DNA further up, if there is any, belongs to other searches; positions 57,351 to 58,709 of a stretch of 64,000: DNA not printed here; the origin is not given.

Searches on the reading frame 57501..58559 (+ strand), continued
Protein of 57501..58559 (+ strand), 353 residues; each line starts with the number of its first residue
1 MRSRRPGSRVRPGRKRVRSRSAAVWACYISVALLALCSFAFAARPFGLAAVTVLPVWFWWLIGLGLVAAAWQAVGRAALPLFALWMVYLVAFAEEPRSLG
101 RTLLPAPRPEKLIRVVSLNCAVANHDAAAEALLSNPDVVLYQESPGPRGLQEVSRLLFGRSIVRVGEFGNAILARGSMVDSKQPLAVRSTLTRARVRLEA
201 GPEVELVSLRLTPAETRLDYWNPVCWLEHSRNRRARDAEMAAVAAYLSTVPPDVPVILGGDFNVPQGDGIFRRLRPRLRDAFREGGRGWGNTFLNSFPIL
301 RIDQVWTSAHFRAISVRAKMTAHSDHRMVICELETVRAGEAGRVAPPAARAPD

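Call 68: find_homologous_proteins(query=P0057, max_evalue=0.00001)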
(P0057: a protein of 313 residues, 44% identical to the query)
Query P0057 (313 aa): 363 proteins with E <= 0.00001 among 8000 candidates; the best 120 are listed.
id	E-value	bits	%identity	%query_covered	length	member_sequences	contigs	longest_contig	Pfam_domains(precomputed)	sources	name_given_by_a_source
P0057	1.6e-204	696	100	100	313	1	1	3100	PF03372.30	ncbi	ncbi:MAG: endonuclease/exonuclease/phosphatase family protein [Actinomycetota bacterium]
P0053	1.1e-172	591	85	100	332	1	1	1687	PF03372.30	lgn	-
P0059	4.7e-167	573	82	99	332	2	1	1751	PF03372.30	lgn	-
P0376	1.9e-106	374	76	71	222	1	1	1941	PF03372.30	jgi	jgi:endonuclease/exonuclease/phosphatase (EEP) superfamily protein YafD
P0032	3.6e-101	357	58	96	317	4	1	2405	PF03372.30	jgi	jgi:endonuclease/exonuclease/phosphatase (EEP) superfamily protein YafD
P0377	1.2e-100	355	57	99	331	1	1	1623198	PF03372.30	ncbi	-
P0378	1.7e-100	354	56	99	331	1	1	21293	PF03372.30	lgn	-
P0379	7.7e-95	336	54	96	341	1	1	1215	PF03372.30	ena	-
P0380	3.8e-92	327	51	98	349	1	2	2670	PF03372.30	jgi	jgi:vancomycin resistance protein VanJ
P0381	1.6e-91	325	56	94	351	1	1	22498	PF03372.30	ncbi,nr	ncbi:MAG: endonuclease/exonuclease/phosphatase family protein [Armatimonadetes bacterium]|nr:endonuc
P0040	2.9e-91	324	55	95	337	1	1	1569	PF03372.30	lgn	-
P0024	3.2e-91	324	53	96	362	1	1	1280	PF03372.30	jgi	jgi:endonuclease/exonuclease/phosphatase (EEP) superfamily protein YafD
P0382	4.2e-90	320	52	99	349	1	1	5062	PF03372.30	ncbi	-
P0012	4.3e-90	320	54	96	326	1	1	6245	PF03372.30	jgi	jgi:vancomycin resistance protein VanJ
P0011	7.5e-90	319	52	99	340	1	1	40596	PF03372.30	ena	-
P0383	1.1e-89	319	50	99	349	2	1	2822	PF03372.30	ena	-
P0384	1.8e-89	318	51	99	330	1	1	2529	PF03372.30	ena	-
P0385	1.8e-89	318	51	98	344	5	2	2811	PF03372.30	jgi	jgi:vancomycin resistance protein VanJ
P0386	2.2e-89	318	52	99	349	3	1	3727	PF03372.30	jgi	jgi:vancomycin resistance protein VanJ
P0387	5.8e-89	316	52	98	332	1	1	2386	PF03372.30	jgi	jgi:hypothetical protein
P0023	3.1e-88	314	50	99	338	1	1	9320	PF03372.30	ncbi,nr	ncbi:MAG: endonuclease/exonuclease/phosphatase family protein [Armatimonadetes bacterium]|nr:endonuc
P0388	4.4e-88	314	49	100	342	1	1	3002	PF03372.30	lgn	-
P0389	8.1e-88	313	51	97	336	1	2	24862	PF03372.30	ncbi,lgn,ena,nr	ncbi:MAG: endonuclease/exonuclease/phosphatase family protein [Armatimonadetes bacterium]|nr:endonuc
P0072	4.0e-87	310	53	99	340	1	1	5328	PF03372.30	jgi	jgi:vancomycin resistance protein VanJ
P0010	9.0e-87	309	49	99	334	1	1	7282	PF03372.30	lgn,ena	-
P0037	2.3e-86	308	52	99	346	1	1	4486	PF03372.30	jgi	jgi:endonuclease/exonuclease/phosphatase (EEP) superfamily protein YafD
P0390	3.0e-86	308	50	99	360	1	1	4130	PF03372.30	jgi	jgi:endonuclease/exonuclease/phosphatase (EEP) superfamily protein YafD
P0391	6.3e-86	306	51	98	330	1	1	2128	PF03372.30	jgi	jgi:hypothetical protein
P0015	6.6e-86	306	50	100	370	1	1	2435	PF03372.30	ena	-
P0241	6.7e-86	306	51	99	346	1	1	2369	PF03372.30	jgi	jgi:vancomycin resistance protein VanJ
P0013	8.4e-86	306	50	99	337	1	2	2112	PF03372.30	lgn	-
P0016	2.3e-85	305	51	99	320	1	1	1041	PF03372.30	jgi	jgi:endonuclease/exonuclease/phosphatase (EEP) superfamily protein YafD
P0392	3.6e-85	304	50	98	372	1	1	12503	PF03372.30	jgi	jgi:vancomycin resistance protein VanJ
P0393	5.5e-85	303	50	97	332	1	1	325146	PF03372.30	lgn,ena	-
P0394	5.9e-85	303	51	98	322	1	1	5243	PF03372.30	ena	-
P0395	6.9e-85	303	48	99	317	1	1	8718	PF03372.30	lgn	-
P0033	9.9e-85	303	50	99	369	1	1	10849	PF03372.30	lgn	-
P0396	1.1e-84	302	50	96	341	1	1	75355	PF03372.30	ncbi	-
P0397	1.3e-84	302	49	100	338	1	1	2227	PF03372.30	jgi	jgi:endonuclease/exonuclease/phosphatase (EEP) superfamily protein YafD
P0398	1.8e-84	302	50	95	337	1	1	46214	PF03372.30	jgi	jgi:hypothetical protein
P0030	2.3e-84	301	51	100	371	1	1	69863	PF03372.30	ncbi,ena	-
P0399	2.3e-84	301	50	100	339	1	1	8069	PF03372.30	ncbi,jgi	jgi:endonuclease/exonuclease/phosphatase family metal-dependent hydrolase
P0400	3.4e-84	301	50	97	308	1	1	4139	PF03372.30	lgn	-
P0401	4.0e-84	301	49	96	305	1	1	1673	PF03372.30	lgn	-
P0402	5.5e-84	300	50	99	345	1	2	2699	PF03372.30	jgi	jgi:vancomycin resistance protein VanJ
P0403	6.0e-84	300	48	100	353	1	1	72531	PF03372.30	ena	-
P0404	2.8e-83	298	51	100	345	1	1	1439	PF03372.30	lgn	-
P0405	5.1e-83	297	49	99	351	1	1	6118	PF03372.30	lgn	-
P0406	7.3e-83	296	53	96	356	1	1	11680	PF03372.30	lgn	-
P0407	5.7e-82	293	51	98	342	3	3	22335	PF03372.30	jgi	-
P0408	1.0e-81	293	48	98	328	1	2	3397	PF03372.30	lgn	-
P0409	1.2e-81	292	49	98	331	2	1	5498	PF03372.30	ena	-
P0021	1.4e-81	292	50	98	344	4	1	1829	PF03372.30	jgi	jgi:endonuclease/exonuclease/phosphatase (EEP) superfamily protein YafD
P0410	1.5e-81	292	48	99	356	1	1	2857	PF03372.30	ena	-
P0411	5.8e-81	290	49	98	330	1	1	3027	PF03372.30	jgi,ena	-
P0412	8.0e-81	290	49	99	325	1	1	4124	PF03372.30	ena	-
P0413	8.1e-81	290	50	98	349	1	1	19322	PF03372.30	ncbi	-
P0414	2.2e-80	288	49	99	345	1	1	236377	PF03372.30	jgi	jgi:vancomycin resistance protein VanJ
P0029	3.3e-80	288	52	99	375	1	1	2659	PF03372.30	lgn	-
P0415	5.9e-80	287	46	98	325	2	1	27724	PF03372.30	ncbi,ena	-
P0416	7.6e-80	287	44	99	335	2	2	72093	PF03372.30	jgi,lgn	-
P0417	1.4e-79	286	49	98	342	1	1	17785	PF03372.30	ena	-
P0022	1.6e-79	285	49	98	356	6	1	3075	PF03372.30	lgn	-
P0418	1.7e-79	285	48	100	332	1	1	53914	PF03372.30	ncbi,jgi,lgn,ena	jgi:hypothetical protein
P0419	2.6e-79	285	50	95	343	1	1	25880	PF03372.30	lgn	-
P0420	3.0e-79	285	49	98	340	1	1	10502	PF03372.30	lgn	-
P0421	3.4e-79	284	47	99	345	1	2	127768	PF03372.30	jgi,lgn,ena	jgi:endonuclease/exonuclease/phosphatase (EEP) superfamily protein YafD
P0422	3.7e-79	284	49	99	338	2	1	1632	PF03372.30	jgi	jgi:vancomycin resistance protein VanJ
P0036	4.8e-79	284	50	100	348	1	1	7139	PF03372.30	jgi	jgi:endonuclease/exonuclease/phosphatase (EEP) superfamily protein YafD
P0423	1.0e-78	283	50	98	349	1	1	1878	PF03372.30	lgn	-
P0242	1.2e-78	283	48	98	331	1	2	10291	PF03372.30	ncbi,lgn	-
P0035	3.2e-78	281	47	96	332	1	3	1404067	PF03372.30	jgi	jgi:hypothetical protein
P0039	3.7e-78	281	48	99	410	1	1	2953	PF03372.30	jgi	jgi:endonuclease/exonuclease/phosphatase (EEP) superfamily protein YafD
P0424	4.6e-78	281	50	99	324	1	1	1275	PF03372.30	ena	-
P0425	6.0e-78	280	47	99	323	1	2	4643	PF03372.30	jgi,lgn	jgi:endonuclease/exonuclease/phosphatase (EEP) superfamily protein YafD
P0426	9.7e-78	280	45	99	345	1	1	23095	PF03372.30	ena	-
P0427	1.4e-77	279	44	99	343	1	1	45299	PF03372.30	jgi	jgi:endonuclease/exonuclease/phosphatase (EEP) superfamily protein YafD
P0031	2.3e-77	278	47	98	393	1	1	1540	PF03372.30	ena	-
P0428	2.5e-77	278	48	96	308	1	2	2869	PF03372.30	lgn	-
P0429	7.3e-77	277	41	99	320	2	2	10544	PF03372.30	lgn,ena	-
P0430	7.9e-77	277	49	96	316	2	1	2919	PF03372.30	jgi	-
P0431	1.7e-76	276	49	100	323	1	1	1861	PF03372.30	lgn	-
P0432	1.8e-76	275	46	98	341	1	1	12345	PF03372.30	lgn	-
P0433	6.5e-76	274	45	97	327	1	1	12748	PF03372.30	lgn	-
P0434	7.1e-76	273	47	100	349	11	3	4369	PF03372.30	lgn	-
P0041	8.7e-76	273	48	99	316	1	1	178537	PF03372.30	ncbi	-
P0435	9.8e-76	273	47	99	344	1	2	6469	PF03372.30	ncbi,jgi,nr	ncbi:MAG: endonuclease/exonuclease/phosphatase family protein [Planctomycetes bacterium]|nr:endonucl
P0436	1.2e-75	273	44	99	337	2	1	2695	PF03372.30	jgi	jgi:endonuclease/exonuclease/phosphatase (EEP) superfamily protein YafD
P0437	1.3e-75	273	41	99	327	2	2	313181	PF03372.30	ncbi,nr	ncbi:endonuclease/exonuclease/phosphatase family protein [bacterium]|nr:endonuclease/exonuclease/pho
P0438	1.4e-75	273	44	99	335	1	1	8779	PF03372.30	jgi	jgi:vancomycin resistance protein VanJ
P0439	1.9e-75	272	44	95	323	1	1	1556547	PF03372.30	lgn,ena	-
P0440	2.3e-75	272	46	99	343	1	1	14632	PF03372.30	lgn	-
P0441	2.4e-75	272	46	99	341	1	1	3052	PF03372.30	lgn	-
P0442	2.4e-75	272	46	100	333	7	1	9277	PF03372.30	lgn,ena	-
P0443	2.5e-75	272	44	99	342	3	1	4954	PF03372.30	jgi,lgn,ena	-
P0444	2.9e-75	271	48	94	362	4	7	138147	PF03372.30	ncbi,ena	-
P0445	3.3e-75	271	47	99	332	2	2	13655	PF03372.30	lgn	-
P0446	3.4e-75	271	46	99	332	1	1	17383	PF03372.30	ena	-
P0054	3.9e-75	271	48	99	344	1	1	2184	PF03372.30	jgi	jgi:vancomycin resistance protein VanJ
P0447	5.0e-75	271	42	99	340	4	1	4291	PF03372.30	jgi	jgi:vancomycin resistance protein VanJ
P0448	5.6e-75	271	49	98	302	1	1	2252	PF03372.30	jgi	jgi:hypothetical protein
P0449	7.4e-75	270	45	95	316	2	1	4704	PF03372.30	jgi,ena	-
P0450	7.8e-75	270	48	99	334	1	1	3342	PF03372.30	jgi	jgi:vancomycin resistance protein VanJ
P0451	1.0e-74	270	42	99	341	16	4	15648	PF03372.30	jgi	jgi:vancomycin resistance protein VanJ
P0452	1.3e-74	269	45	99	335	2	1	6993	PF03372.30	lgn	-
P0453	1.5e-74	269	44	98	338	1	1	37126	PF03372.30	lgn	-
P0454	2.3e-74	268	44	99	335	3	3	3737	PF03372.30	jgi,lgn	jgi:endonuclease/exonuclease/phosphatase (EEP) superfamily protein YafD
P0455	2.5e-74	268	47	99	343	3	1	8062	PF03372.30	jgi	jgi:vancomycin resistance protein VanJ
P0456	3.4e-74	268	47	99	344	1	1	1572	PF03372.30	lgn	-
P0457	4.0e-74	268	47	98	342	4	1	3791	PF03372.30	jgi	jgi:vancomycin resistance protein VanJ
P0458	4.1e-74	268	46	97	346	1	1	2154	PF03372.30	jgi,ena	jgi:hypothetical protein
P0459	4.4e-74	268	42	96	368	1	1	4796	PF03372.30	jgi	jgi:hypothetical protein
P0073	5.2e-74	267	47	96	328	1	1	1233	PF03372.30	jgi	-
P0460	5.3e-74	267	47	98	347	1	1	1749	PF03372.30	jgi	jgi:endonuclease/exonuclease/phosphatase (EEP) superfamily protein YafD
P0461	1.1e-73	266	43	99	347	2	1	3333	PF03372.30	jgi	-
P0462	1.6e-73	266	46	99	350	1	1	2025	PF03372.30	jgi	jgi:endonuclease/exonuclease/phosphatase (EEP) superfamily protein YafD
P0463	2.0e-73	265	45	98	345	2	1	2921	PF03372.30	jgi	jgi:endonuclease/exonuclease/phosphatase (EEP) superfamily protein YafD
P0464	2.5e-73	265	45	99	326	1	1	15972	PF03372.30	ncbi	ncbi:MAG: endonuclease/exonuclease/phosphatase family protein [Armatimonadota bacterium]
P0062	3.5e-73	265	58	70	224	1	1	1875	PF03372.30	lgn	-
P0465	4.1e-73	264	45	99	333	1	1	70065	PF03372.30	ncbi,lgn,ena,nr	ncbi:MAG TPA: endonuclease/exonuclease/phosphatase family protein [Pirellulales bacterium]|nr:endonu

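Call 71: predict_structure(alignment_id=A3)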
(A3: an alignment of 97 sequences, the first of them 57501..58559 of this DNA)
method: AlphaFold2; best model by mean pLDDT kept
length: 353 residues; sequences in the alignment: 97
mean_pLDDT: 93.2   pTM: 0.90
mean pLDDT of the five models: 93.2, 92.6, 92.4, 92.3, 91.9
residues with pLDDT >= 90: 312; 70-90: 18; 50-70: 18; < 50: 5
segments of 3 or more residues with pLDDT < 50: 350-353
pLDDT, mean of each block of 10 residues (from residue 1): 61 78 96 98 97 97 98 95 98 96 94 97 95 96 95 87 92 97 95 97 97 95 97 98 98 97 97 97 97 96 98 98 98 91 62 44
secondary structure, 60 per line:
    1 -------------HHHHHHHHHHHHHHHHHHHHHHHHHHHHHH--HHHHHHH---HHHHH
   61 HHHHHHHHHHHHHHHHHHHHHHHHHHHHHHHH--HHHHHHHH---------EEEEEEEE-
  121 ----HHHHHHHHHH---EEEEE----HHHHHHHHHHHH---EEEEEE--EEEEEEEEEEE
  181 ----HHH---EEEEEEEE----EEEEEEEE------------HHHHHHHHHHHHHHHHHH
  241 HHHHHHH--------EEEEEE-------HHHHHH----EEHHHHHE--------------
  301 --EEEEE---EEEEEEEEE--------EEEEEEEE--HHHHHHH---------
elements in order: H14-43 H46-52 H56-92 H95-102 E112-119 H125-134 E138-142 H147-158 E162-167 E170-180 E191-198 E203-210 H223-247 E256-261 H269-274 H281-285 E303-307 E311-319 E328-335 H338-344

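Call 78: search_protein_families(library=ncbifam, proteins=[window:57501-58559:+], max_evalue=10)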
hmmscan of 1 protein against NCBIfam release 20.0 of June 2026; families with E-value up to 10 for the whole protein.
window:57501-58559:+ (353 aa): 0 families

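Call 79: search_protein_families(library=padloc, proteins=[window:57501-58559:+], max_evalue=0.1)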
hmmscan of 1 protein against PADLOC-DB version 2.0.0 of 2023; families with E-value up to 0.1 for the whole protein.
window:57501-58559:+ (353 aa): 0 families
